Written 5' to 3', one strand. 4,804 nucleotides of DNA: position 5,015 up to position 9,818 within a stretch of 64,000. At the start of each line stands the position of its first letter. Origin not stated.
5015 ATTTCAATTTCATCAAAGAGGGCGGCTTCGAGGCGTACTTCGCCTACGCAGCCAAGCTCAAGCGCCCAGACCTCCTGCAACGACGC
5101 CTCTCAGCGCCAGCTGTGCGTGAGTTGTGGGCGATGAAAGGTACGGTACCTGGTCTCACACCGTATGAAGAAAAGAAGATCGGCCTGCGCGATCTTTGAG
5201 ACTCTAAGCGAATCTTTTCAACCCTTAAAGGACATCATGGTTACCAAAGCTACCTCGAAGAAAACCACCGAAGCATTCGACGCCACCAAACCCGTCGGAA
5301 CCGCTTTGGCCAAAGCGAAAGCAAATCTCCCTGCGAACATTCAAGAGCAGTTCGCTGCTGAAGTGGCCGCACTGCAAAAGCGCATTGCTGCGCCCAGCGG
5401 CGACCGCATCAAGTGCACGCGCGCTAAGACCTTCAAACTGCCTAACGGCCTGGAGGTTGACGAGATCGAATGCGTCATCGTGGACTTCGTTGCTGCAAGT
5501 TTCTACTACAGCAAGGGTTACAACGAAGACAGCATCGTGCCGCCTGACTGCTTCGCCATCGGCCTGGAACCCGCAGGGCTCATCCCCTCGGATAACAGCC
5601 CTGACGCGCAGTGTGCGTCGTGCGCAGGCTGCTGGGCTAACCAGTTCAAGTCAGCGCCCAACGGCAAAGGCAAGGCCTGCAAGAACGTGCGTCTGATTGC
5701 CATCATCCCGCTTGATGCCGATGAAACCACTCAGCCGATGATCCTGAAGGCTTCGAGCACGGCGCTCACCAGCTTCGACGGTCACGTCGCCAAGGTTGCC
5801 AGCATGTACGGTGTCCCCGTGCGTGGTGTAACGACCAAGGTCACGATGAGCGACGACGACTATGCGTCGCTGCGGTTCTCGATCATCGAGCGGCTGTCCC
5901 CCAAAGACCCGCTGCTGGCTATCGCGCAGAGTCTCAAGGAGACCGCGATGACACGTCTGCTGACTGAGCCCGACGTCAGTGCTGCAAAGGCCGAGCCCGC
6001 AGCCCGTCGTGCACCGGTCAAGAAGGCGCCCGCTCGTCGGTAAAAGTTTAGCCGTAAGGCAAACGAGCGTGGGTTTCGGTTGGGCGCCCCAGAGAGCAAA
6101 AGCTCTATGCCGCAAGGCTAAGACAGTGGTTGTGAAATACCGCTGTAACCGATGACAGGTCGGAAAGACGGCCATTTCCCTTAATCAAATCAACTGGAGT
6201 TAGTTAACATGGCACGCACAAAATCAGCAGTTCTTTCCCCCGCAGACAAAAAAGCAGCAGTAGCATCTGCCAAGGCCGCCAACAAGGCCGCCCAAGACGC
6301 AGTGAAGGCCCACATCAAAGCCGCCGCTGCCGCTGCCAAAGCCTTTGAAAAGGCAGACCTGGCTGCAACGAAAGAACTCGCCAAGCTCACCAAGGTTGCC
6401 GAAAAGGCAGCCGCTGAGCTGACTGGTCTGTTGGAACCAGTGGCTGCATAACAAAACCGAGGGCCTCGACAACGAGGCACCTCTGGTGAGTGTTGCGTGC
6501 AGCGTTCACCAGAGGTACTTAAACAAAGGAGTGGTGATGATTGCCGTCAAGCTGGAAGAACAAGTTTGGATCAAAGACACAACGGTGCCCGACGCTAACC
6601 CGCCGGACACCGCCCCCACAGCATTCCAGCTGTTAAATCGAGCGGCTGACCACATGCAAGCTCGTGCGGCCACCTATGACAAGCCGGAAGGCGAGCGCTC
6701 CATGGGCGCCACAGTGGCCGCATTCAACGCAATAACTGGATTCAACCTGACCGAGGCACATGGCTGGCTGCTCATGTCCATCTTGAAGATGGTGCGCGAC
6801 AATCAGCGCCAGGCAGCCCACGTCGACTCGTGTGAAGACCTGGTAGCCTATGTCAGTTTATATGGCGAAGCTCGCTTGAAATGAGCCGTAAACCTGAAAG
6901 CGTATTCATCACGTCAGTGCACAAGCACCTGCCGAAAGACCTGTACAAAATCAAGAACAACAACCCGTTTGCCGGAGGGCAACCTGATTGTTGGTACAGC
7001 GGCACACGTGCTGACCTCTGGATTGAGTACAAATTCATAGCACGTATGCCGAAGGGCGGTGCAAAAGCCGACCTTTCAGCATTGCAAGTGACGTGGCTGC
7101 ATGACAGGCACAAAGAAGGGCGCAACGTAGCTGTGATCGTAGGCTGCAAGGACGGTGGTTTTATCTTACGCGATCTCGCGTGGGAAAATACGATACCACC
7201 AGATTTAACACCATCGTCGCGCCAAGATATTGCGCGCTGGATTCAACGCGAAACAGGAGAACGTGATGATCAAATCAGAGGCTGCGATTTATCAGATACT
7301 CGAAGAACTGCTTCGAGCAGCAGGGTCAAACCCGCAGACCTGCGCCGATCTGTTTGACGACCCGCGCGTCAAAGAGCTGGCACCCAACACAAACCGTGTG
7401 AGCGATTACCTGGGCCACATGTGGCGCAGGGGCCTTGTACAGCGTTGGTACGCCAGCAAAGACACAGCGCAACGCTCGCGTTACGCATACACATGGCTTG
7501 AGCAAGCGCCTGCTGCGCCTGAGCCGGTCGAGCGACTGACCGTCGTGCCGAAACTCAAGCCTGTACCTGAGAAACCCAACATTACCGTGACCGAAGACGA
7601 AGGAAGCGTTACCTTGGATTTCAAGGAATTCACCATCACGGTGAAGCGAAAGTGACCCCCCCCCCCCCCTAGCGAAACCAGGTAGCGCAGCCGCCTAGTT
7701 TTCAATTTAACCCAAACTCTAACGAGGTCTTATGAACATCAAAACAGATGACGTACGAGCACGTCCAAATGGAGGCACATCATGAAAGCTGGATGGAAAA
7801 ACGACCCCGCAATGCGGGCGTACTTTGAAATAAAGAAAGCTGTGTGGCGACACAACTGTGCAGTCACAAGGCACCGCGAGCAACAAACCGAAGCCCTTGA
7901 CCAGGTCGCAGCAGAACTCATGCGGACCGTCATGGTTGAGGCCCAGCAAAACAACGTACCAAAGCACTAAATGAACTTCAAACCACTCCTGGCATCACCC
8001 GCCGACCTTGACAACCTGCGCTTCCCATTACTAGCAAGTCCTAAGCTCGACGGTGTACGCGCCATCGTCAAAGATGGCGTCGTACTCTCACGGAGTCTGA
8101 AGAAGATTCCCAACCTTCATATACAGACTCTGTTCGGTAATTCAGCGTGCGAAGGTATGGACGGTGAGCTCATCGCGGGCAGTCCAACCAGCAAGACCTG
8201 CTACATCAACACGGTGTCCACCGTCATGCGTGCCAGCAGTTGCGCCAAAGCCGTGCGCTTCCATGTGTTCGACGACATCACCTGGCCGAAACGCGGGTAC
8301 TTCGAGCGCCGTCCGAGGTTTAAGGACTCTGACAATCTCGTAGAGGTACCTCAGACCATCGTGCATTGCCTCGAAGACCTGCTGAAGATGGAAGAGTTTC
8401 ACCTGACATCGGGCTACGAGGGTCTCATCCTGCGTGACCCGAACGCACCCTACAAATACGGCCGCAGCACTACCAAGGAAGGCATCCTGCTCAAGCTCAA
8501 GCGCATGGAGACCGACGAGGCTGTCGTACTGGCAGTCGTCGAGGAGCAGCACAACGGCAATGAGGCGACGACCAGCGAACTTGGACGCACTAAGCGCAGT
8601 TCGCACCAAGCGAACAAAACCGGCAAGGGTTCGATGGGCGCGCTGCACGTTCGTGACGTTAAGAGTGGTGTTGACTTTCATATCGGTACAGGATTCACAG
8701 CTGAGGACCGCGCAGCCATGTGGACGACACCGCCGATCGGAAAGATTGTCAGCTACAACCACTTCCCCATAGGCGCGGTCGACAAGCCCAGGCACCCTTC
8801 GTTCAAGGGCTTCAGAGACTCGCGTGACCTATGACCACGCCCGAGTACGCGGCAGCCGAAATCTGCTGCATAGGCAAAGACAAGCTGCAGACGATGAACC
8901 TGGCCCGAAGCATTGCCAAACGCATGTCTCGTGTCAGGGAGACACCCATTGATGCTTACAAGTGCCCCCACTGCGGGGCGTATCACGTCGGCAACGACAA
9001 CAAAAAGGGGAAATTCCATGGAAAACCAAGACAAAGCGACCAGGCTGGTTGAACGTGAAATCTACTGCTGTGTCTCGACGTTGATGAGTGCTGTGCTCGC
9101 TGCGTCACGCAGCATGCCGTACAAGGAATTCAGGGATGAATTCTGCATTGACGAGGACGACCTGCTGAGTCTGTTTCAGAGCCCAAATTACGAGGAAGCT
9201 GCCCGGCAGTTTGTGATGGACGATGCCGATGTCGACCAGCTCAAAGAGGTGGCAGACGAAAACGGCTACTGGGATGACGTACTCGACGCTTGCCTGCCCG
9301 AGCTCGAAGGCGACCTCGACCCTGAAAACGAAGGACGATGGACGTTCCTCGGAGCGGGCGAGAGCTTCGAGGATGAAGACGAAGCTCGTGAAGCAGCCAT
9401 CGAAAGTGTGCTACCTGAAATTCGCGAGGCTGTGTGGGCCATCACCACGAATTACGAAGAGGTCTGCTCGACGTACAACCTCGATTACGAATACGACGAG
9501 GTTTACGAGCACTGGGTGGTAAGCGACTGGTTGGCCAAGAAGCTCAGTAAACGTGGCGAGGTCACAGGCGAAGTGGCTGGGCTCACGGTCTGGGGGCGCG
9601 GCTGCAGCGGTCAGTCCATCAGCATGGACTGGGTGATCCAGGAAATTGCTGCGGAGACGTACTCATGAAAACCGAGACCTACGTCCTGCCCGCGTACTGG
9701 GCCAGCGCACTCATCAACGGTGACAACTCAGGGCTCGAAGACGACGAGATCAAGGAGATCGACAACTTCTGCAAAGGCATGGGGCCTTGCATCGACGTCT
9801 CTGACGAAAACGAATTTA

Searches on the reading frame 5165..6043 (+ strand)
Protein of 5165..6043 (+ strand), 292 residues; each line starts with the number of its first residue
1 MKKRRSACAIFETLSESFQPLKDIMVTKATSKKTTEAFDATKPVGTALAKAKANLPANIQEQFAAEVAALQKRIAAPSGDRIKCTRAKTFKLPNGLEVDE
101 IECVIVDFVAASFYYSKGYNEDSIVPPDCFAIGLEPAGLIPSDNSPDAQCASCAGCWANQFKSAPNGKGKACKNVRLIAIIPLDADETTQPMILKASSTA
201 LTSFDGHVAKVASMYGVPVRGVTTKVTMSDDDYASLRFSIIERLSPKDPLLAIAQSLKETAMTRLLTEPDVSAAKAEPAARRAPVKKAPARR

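Call 45: search_protein_families(library=phrogs, proteins=[window:5165-6043:+], max_evalue=0.001)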
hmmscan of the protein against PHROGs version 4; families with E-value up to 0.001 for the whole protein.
window:5165-6043:+ (292 aa): 2 families
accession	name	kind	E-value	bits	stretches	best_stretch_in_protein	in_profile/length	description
phrog_27714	-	unknown function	4.8e-32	112.6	1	27-291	7-280/292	-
phrog_23155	-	unknown function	8.3e-17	62.3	1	58-234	24-190/255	-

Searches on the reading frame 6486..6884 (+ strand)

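Call 45: search_protein_families(library=phrogs, proteins=[window:6486-6884:+], max_evalue=0.001)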
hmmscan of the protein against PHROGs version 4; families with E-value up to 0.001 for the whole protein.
window:6486-6884:+ (132 aa): 2 families
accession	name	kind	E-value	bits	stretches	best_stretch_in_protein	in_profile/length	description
phrog_474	-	other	3.9e-18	67.3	1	43-129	126-210/274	phosphofructokinase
phrog_9871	-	unknown function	1.1e-11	46.2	1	47-129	4-86/184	-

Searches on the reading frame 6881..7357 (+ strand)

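Call 45: search_protein_families(library=phrogs, proteins=[window:6881-7357:+], max_evalue=0.001)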
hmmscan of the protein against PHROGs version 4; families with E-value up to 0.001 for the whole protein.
window:6881-7357:+ (158 aa): 2 families
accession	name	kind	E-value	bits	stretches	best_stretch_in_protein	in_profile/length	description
phrog_35651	-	unknown function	6.8e-20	72.4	1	4-104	3-105/168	-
phrog_2165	-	DNA, RNA and nucleotide metabolism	3.1e-07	31.3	1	4-96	2-98/141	DNA helicase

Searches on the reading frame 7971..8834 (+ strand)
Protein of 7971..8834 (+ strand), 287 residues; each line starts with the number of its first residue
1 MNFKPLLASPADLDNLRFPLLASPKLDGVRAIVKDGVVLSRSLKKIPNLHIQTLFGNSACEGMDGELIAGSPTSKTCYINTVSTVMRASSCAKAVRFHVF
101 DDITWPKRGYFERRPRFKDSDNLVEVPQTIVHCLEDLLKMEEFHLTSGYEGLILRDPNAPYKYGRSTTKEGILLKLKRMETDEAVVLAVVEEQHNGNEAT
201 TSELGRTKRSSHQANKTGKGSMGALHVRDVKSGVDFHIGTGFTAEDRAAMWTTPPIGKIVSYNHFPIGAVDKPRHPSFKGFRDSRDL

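Call 45: search_protein_families(library=phrogs, proteins=[window:7971-8834:+], max_evalue=0.001)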
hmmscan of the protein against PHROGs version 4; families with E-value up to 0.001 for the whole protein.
window:7971-8834:+ (287 aa): 1 family
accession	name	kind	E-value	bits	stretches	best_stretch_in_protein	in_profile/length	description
phrog_114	-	DNA, RNA and nucleotide metabolism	9e-55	187.4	1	2-285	220-501/634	ATP-dependent DNA ligase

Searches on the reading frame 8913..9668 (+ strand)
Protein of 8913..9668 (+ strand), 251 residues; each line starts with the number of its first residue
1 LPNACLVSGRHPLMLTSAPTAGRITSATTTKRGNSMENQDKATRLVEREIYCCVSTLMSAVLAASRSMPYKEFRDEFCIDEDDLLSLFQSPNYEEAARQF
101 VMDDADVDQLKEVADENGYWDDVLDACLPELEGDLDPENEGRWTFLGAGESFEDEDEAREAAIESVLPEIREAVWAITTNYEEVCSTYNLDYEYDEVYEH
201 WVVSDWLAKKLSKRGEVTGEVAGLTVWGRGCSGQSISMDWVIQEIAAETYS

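Call 45: search_protein_families(library=phrogs, proteins=[window:8913-9668:+], max_evalue=0.001)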
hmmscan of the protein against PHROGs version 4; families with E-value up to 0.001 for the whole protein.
window:8913-9668:+ (251 aa): 1 family
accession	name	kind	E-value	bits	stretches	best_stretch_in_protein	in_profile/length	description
phrog_26364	-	unknown function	9.6e-08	33.3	1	186-248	124-184/196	-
